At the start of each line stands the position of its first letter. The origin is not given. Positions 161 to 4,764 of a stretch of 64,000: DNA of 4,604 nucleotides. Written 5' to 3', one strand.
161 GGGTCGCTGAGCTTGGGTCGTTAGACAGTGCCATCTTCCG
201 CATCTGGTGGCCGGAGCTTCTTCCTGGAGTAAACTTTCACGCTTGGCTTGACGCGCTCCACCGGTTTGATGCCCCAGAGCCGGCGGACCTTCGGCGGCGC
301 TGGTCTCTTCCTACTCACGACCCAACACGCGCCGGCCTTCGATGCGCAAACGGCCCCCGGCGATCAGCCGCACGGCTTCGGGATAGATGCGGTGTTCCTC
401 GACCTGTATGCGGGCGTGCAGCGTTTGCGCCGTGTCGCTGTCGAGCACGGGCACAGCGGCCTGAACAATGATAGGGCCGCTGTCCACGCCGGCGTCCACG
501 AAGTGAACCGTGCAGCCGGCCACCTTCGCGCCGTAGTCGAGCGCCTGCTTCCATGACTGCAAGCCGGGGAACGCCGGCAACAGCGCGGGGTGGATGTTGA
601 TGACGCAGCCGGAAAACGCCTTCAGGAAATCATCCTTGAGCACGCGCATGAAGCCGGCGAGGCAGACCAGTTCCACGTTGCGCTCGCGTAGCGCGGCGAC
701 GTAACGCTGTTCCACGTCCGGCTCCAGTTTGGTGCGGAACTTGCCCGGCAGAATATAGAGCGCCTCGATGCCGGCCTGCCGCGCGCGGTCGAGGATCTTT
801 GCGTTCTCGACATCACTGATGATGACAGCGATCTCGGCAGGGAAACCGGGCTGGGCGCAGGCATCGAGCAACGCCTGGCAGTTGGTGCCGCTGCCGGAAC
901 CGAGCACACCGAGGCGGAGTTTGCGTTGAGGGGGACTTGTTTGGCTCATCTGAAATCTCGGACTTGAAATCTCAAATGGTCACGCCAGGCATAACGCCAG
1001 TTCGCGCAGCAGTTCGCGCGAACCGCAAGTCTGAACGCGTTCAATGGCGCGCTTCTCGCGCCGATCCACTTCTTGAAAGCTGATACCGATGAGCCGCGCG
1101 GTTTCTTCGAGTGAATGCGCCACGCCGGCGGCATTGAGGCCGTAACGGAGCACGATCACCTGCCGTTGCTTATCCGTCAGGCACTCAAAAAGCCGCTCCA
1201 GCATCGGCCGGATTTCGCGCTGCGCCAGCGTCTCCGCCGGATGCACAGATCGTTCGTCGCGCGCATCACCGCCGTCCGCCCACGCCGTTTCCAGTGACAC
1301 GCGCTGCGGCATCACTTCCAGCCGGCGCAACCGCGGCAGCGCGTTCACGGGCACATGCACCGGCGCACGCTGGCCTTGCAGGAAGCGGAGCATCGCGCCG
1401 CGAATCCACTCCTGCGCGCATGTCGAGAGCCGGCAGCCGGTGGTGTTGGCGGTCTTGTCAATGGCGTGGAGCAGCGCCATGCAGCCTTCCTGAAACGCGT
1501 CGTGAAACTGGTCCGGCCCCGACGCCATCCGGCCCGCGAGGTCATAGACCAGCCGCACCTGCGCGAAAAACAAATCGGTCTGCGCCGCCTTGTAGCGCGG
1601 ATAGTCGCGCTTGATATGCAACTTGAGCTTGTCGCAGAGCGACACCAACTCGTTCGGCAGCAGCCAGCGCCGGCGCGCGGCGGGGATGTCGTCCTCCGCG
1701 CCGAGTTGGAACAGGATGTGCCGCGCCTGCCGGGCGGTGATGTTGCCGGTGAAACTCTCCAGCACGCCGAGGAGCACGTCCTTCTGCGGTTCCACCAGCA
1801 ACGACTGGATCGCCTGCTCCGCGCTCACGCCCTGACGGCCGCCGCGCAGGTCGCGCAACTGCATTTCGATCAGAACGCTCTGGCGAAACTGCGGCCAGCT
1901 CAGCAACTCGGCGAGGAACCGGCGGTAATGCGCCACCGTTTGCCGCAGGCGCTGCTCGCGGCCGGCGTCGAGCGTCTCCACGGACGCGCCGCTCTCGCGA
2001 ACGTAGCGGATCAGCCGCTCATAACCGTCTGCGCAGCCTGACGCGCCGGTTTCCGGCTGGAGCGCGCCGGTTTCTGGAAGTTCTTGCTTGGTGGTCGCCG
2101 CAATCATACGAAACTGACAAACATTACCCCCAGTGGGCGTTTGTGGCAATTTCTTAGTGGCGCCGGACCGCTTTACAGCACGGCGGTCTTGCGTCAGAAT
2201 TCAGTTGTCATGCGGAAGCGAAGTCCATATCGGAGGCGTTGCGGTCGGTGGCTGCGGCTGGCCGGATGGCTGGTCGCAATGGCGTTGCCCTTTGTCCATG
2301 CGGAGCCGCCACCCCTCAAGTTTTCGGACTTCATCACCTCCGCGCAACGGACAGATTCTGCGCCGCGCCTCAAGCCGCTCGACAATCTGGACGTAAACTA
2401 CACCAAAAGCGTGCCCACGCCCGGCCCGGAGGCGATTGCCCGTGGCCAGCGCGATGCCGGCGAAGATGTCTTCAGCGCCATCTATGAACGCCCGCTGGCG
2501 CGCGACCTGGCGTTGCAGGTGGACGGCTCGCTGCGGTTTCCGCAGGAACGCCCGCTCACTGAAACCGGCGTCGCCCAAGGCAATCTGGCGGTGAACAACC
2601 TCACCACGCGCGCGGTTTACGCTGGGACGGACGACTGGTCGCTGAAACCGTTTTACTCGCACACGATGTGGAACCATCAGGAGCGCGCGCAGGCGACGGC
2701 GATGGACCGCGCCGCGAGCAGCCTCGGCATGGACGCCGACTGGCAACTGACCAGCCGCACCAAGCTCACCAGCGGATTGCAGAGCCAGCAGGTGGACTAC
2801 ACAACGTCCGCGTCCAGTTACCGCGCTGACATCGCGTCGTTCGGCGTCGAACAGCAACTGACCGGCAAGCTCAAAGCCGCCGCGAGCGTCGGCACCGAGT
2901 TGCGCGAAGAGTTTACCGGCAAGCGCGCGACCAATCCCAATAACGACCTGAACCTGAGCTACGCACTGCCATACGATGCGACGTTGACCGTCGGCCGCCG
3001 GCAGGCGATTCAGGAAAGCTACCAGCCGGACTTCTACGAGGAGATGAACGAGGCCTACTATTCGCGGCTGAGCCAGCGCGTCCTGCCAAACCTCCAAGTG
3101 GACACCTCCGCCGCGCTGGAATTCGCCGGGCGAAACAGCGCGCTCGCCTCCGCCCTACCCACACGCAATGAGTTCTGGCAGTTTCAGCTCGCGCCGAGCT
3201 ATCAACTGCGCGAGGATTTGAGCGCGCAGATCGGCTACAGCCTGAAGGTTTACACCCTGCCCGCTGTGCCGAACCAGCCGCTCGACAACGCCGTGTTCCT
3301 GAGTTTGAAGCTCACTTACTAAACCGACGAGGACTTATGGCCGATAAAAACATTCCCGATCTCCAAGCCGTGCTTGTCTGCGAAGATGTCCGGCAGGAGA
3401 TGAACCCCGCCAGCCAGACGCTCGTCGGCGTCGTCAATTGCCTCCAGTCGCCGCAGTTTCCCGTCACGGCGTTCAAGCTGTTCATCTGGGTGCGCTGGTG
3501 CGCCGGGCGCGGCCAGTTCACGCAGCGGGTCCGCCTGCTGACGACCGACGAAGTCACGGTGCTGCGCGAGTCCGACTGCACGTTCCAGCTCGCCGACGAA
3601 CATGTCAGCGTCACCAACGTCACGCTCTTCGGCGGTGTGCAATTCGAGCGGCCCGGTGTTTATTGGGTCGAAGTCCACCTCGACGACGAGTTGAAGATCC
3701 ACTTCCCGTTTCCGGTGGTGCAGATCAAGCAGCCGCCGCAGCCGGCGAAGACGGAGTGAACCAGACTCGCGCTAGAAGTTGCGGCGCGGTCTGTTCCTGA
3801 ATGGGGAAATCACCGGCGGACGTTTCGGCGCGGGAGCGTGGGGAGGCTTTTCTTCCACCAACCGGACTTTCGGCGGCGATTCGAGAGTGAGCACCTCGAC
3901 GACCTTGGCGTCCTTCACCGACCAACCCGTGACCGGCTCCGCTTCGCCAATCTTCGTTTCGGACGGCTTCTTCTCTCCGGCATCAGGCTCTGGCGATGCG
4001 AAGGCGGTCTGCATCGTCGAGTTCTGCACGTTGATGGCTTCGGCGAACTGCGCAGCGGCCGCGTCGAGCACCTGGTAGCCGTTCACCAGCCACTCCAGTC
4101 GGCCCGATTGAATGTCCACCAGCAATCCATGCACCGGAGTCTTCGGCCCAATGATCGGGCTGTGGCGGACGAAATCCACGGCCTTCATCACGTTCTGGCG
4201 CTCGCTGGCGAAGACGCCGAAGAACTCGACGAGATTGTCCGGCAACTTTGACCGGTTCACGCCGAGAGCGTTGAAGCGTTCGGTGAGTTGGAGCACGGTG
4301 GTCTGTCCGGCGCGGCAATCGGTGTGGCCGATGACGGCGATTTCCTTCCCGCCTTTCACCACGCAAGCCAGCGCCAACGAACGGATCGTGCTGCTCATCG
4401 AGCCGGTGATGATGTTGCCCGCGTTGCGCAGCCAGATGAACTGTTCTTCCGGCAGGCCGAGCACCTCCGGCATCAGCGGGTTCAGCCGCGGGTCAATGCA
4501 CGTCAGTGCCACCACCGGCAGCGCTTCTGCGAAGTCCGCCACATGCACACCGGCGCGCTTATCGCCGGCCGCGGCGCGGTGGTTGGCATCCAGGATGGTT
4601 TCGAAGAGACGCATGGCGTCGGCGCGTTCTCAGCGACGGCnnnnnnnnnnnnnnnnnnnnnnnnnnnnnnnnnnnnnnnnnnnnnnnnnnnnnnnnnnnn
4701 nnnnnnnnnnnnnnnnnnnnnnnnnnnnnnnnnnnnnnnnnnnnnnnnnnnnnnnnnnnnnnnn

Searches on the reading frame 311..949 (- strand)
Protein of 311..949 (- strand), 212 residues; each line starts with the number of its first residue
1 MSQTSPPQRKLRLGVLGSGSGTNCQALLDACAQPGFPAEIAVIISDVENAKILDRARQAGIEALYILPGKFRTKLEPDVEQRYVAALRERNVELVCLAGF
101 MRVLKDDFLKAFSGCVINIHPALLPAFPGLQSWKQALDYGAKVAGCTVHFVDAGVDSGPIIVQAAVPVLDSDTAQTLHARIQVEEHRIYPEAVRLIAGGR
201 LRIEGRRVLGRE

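Call 70: search_protein_families(library=pfam, proteins=[window:311-949:-], max_evalue=0.0001)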
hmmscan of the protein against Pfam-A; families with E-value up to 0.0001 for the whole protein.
window:311-949:- (212 aa): 1 family
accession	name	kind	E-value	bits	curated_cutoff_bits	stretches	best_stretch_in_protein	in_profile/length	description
PF00551.24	Formyl_trans_N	-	1.9e-50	171.6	26.1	1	12-193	2-181/181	Formyl transferase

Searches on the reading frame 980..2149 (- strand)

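Call 70: search_protein_families(library=pfam, proteins=[window:980-2149:-], max_evalue=0.0001)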
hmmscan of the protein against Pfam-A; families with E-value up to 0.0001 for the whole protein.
window:980-2149:- (389 aa): 2 families
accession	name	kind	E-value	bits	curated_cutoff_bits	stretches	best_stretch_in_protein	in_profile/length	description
PF04545.22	Sigma70_r4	-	2e-09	37.2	24.1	1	321-373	2-49/50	Sigma-70, region 4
PF04542.20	Sigma70_r2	-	7.6e-09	35.7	24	1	198-261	6-69/71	Sigma-70 region 2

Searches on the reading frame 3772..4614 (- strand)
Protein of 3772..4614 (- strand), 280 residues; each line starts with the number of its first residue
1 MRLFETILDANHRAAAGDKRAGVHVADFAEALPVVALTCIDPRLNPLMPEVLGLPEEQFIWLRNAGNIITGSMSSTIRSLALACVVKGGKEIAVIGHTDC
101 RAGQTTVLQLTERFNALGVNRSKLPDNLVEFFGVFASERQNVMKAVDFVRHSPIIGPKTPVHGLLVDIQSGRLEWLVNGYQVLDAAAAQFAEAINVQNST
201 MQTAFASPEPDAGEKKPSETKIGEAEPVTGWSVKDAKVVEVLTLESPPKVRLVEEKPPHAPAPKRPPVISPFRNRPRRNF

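Call 70: search_protein_families(library=pfam, proteins=[window:3772-4614:-], max_evalue=0.0001)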
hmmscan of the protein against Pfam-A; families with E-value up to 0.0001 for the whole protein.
window:3772-4614:- (280 aa): 1 family
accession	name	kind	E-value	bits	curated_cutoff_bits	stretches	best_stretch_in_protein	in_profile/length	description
PF00484.24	Pro_CA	-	3e-10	41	25.7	1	35-109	2-74/156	Carbonic anhydrase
